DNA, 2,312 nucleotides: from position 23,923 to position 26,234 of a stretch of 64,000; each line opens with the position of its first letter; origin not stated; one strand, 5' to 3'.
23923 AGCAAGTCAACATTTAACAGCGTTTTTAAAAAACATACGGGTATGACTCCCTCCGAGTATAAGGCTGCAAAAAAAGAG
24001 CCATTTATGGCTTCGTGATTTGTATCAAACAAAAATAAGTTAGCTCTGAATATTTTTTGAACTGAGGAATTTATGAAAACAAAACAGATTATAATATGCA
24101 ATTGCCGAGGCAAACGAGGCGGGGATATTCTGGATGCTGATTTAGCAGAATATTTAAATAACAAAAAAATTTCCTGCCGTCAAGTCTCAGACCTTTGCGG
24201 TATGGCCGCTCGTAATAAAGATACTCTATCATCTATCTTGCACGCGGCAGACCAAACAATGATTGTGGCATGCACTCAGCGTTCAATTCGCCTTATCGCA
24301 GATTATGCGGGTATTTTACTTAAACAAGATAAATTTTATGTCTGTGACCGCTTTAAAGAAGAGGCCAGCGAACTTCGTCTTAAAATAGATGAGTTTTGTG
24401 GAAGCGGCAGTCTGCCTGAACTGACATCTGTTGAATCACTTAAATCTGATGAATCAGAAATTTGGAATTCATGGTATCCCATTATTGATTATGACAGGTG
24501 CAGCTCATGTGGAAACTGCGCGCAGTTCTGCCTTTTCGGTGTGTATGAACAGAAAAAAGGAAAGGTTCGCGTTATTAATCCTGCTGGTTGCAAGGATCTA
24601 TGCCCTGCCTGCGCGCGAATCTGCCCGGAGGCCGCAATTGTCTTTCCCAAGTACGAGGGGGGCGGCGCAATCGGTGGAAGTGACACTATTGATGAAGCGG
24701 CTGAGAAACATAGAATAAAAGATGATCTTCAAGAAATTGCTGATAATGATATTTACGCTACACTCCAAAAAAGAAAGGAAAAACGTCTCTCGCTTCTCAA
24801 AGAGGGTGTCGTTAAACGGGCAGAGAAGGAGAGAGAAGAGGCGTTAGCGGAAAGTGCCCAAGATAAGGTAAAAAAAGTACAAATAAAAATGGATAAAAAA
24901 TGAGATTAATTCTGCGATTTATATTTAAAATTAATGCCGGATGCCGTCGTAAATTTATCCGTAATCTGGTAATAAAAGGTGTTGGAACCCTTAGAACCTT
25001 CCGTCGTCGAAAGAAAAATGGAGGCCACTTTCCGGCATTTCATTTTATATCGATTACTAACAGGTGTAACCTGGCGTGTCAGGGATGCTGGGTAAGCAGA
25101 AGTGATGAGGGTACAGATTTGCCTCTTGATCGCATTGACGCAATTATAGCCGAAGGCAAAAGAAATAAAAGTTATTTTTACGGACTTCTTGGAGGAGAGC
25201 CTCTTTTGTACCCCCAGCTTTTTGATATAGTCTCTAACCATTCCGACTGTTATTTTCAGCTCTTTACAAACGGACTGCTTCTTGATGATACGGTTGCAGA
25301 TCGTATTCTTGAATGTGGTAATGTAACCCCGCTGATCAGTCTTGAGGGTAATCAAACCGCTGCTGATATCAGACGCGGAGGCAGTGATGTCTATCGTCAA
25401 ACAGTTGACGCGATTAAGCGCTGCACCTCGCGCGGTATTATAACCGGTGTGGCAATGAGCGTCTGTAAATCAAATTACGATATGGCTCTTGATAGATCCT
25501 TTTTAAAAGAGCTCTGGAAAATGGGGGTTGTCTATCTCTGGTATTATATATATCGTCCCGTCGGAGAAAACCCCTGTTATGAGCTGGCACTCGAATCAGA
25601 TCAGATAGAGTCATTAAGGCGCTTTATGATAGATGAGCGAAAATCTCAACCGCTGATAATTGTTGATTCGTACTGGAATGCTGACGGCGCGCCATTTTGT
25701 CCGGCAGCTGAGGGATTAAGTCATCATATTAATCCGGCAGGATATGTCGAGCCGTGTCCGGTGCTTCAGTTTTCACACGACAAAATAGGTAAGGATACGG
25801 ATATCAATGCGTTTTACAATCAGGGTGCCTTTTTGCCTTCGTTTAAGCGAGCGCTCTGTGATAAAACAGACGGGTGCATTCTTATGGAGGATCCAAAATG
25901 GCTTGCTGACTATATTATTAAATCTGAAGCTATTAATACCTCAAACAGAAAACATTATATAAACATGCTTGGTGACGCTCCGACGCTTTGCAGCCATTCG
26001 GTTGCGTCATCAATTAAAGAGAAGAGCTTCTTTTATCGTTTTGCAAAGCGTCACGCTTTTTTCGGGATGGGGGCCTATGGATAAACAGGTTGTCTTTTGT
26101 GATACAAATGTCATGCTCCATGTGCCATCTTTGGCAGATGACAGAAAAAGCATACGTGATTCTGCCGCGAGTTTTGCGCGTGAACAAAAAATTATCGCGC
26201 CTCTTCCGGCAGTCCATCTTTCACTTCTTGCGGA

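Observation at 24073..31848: A terpenoid cassette carries a DxDD class II cyclase and its own polyprenyl synthase fusion but no squalene synthase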

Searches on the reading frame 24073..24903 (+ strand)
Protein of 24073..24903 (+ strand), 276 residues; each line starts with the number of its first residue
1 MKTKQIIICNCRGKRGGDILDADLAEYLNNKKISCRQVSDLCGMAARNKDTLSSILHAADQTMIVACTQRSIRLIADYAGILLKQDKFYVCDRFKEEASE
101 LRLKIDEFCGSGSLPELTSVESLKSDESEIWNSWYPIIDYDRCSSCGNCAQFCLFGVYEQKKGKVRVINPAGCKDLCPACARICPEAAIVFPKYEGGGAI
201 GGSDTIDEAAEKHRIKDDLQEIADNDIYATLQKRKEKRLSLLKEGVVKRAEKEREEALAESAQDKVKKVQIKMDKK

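Call 3: search_protein_families(library=pfam, proteins=[window:24073-24903:+], max_evalue=0.01)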
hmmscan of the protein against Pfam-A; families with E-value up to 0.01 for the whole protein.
window:24073-24903:+ (276 aa): 6 families
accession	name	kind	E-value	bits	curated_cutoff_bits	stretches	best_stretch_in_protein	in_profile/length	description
PF12838.12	Fer4_7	-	1.1e-06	29.5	27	0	137-157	32-52/52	4Fe-4S dicluster domain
PF13237.11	Fer4_10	-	4.9e-06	26.8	25.5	1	136-185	2-53/53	4Fe-4S dicluster domain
PF12797.12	Fer4_2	-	0.00017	21.7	24.5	1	134-153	1-20/22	4Fe-4S binding domain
PF00037.32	Fer4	-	0.00039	20.6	21.1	1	136-153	1-18/24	4Fe-4S binding domain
PF13187.11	Fer4_9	-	0.00055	20.3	27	1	142-189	1-52/52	4Fe-4S dicluster domain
PF12837.12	Fer4_6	-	0.0029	17.9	25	0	136-158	2-24/24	4Fe-4S binding domain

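Call 4: search_protein_families(library=ncbifam, proteins=[window:24073-24903:+], max_evalue=0.01)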
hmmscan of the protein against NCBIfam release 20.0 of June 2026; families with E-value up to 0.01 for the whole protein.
window:24073-24903:+ (276 aa): 25 families
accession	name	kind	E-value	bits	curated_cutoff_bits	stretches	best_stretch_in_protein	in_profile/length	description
TIGR02179.1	PorD_KorD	subfamily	2.5e-09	37.1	60.05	1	127-190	11-73/78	2-oxoacid:acceptor oxidoreductase, delta subunit, pyruvate/2-ketoisovalerate family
NF040864.1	HgcB_ferredoxin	equivalog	1.2e-08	34.6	99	1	139-190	12-62/93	mercury methylation ferredoxin HgcB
NF042909.1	FMH_DH_FwdF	exception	2.4e-06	26.9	375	1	136-207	220-292/336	tungsten-dependent formylmethanofuran dehydrogenase subunit FwdF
NF040770.1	hetero_SS_HdrA2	exception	3.1e-06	25.6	1100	1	135-196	571-630/777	CoB-CoM heterodisulfide reductase HdrA2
NF040684.1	PorD_Arch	equivalog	3.7e-06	26.9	120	1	129-190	20-80/85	pyruvate synthase subunit PorD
TIGR02700.1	flavo_MJ0208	hypoth_equivalog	6e-06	25.7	251.35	1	135-190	142-195/234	dihydromethanopterin reductase (acceptor)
NF043039.1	HgcAB_like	equivalog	2.5e-05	24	285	1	132-189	291-349/350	HgcAB-like fusion protein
NF045763.1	PhenlGlyoxDHPadF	equivalog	0.00015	21.8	150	1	131-189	21-77/78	NADH-dependent phenylglyoxylate dehydrogenase subunit delta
NF041891.1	hdrA_Methbact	equivalog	0.00019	19.8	1300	1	137-190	568-619/762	ferredoxin:CoB-CoM heterodisulfide reductase subunit HdrA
NF007202.0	PRK09623.1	equivalog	0.00021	21.6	166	1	125-193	35-102/105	3-methyl-2-oxobutanoate dehydrogenase subunit delta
TIGR00402.1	napF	equivalog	0.00022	21.2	102.2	1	142-194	36-88/149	ferredoxin-type protein NapF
NF005503.0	PRK07118.1-2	equivalog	0.00049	19.4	252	1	135-186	161-212/292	RnfABCDGE type electron transport complex subunit B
NF058577.1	FdxA_fam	equivalog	0.00063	19.9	65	1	141-188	7-52/52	4Fe-4S ferredoxin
TIGR04105.1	FeFe_hydrog_B1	subfamily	0.0012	17.6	450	1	137-168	184-215/462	monomeric [FeFe] hydrogenase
NF007204.0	PRK09625.1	equivalog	0.0014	18.6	125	1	128-187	46-104/133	pyruvate flavodoxin oxidoreductase subunit delta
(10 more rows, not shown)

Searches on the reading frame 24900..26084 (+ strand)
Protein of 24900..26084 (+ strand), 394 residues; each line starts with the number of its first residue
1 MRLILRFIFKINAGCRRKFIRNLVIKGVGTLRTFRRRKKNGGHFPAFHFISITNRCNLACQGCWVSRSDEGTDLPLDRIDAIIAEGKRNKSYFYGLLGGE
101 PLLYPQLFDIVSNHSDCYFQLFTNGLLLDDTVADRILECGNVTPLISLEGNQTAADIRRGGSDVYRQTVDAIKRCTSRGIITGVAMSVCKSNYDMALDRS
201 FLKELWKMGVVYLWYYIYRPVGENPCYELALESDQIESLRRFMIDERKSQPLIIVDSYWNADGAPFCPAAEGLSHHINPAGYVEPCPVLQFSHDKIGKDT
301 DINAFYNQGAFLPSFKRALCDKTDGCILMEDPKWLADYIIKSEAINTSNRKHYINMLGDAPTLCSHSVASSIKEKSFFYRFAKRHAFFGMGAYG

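Call 3: search_protein_families(library=pfam, proteins=[window:24900-26084:+], max_evalue=0.01)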
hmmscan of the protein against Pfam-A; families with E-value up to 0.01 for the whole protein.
window:24900-26084:+ (394 aa): 2 families
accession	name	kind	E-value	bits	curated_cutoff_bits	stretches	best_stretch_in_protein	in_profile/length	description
PF04055.27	Radical_SAM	-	8.8e-18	65.5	29.5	1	50-184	1-147/166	Radical SAM superfamily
PF13353.11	Fer4_12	-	0.0078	17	22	0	54-112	13-75/137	4Fe-4S single cluster domain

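Call 4: search_protein_families(library=ncbifam, proteins=[window:24900-26084:+], max_evalue=0.01)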
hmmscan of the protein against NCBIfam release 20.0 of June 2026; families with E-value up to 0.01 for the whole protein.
window:24900-26084:+ (394 aa): 57 families (the best 25 are shown)
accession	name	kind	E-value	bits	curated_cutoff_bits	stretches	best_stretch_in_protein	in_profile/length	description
TIGR04051.1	rSAM_NirJ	equivalog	2.9e-15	56.1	515.45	1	52-194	8-154/354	heme d1 biosynthesis radical SAM protein NirJ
TIGR04251.1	SCM_rSAM_ScmF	equivalog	1.1e-13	51.3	400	1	50-195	8-161/353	SynChlorMet cassette radical SAM/SPASM protein ScmF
TIGR04054.1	rSAM_NirJ1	equivalog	2.2e-13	49.6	650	1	51-218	41-212/387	putative heme d1 biosynthesis radical SAM protein NirJ1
TIGR04403.1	rSAM_skfB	equivalog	5.6e-13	48.4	300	1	50-299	108-361/402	sporulation killing factor system radical SAM maturase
TIGR04340.1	rSAM_ACGX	hypoth_equivalog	7.9e-13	48.3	400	1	50-193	7-159/341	radical SAM/SPASM domain protein, ACGX system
TIGR04303.1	GeoRSP_rSAM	equivalog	1.4e-12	47.9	400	1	51-196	10-157/325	GeoRSP system radical SAM/SPASM protein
TIGR03961.1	rSAM_PTO1314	hypoth_equivalog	1.4e-12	47.6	306.05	1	52-220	29-195/332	PTO1314 family radical SAM protein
TIGR04055.1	rSAM_NirJ2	equivalog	2.6e-12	46.9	500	1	52-198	6-156/326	putative heme d1 biosynthesis radical SAM protein NirJ2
TIGR03962.1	mycofact_rSAM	equivalog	3.3e-12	46.3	265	1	50-244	16-213/339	mycofactocin radical SAM maturase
TIGR03470.1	HpnH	equivalog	4.2e-12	45.7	225.05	1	40-210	22-192/318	adenosyl-hopene transferase HpnH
TIGR04546.1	rSAM_ahbC_deAc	equivalog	4.7e-12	45.4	650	1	51-193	44-190/390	12,18-didecarboxysiroheme deacetylase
NF050035.1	rSAM_WgK_link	exception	1.5e-11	43.9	650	1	45-204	8-172/367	radical SAM/SPASM peptide maturase WgkB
TIGR04317.1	W_rSAM_matur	equivalog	3.7e-11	42.7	380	1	49-175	7-136/349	tungsten cofactor oxidoreductase radical SAM maturase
NF049973.1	radical_Rv1681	equivalog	5.5e-11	42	380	1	55-194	81-225/326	Rv1681 family radical SAM protein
TIGR04466.1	rSAM_BlsE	equivalog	5.9e-11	42.4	400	1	47-195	4-154/327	cytosylglucuronate decarboxylase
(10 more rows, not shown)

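Call 30: search_solved_structures(query=window:24900-26081:+, max_evalue=0.01)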
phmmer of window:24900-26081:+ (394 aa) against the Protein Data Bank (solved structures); distinct sequences matched with E-value up to 0.01: 4.
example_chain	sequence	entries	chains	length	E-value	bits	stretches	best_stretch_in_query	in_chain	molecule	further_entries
6efn_A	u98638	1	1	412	5.8e-10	41.7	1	43-288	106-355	Sporulation killing factor maturation protein SkfB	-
7vob_C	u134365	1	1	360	1.6e-08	37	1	41-286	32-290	Cytosylglucuronate decarboxylase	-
7voc_C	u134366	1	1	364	1.6e-08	37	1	41-286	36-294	Cytosylglucuronate decarboxylase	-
5v1q_A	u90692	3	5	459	0.0015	20.6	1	36-152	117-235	Radical SAM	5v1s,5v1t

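Call 74: search_solved_structures(query=A4, max_evalue=0.001, show_alignments=1)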
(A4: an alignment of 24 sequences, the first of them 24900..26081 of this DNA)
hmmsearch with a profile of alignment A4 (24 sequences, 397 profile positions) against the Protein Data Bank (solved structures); distinct sequences matched with E-value up to 0.001: 10.
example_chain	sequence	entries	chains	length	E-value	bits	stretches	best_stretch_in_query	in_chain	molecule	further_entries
6efn_A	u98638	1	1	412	1e-17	67.1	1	49-315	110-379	Sporulation killing factor maturation protein SkfB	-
7vob_C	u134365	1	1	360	2e-13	53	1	42-198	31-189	Cytosylglucuronate decarboxylase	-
7voc_C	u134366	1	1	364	2e-13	53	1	42-198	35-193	Cytosylglucuronate decarboxylase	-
5v1q_A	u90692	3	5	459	1.3e-09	40.4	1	27-153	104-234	Radical SAM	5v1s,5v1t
5wgg_A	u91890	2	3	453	5.6e-08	35.1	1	52-163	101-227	Radical SAM domain protein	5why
8wm2_A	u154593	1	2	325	2.3e-06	29.7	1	50-134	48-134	Fe-S radical SAM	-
7tol_A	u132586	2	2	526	3.9e-06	29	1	51-181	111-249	glycerol dibiphytanyl glycerol tetraether - macrocyclic archaeol synthase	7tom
7wzv_A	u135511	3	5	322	0.00015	23.8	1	57-132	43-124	4Fe-4S cluster-binding domain-containing protein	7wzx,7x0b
2fb2_A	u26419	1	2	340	0.00046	22.2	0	52-193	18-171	Molybdenum cofactor biosynthesis protein A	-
1tv7_A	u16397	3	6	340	0.00076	21.4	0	52-193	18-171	Molybdenum cofactor biosynthesis protein A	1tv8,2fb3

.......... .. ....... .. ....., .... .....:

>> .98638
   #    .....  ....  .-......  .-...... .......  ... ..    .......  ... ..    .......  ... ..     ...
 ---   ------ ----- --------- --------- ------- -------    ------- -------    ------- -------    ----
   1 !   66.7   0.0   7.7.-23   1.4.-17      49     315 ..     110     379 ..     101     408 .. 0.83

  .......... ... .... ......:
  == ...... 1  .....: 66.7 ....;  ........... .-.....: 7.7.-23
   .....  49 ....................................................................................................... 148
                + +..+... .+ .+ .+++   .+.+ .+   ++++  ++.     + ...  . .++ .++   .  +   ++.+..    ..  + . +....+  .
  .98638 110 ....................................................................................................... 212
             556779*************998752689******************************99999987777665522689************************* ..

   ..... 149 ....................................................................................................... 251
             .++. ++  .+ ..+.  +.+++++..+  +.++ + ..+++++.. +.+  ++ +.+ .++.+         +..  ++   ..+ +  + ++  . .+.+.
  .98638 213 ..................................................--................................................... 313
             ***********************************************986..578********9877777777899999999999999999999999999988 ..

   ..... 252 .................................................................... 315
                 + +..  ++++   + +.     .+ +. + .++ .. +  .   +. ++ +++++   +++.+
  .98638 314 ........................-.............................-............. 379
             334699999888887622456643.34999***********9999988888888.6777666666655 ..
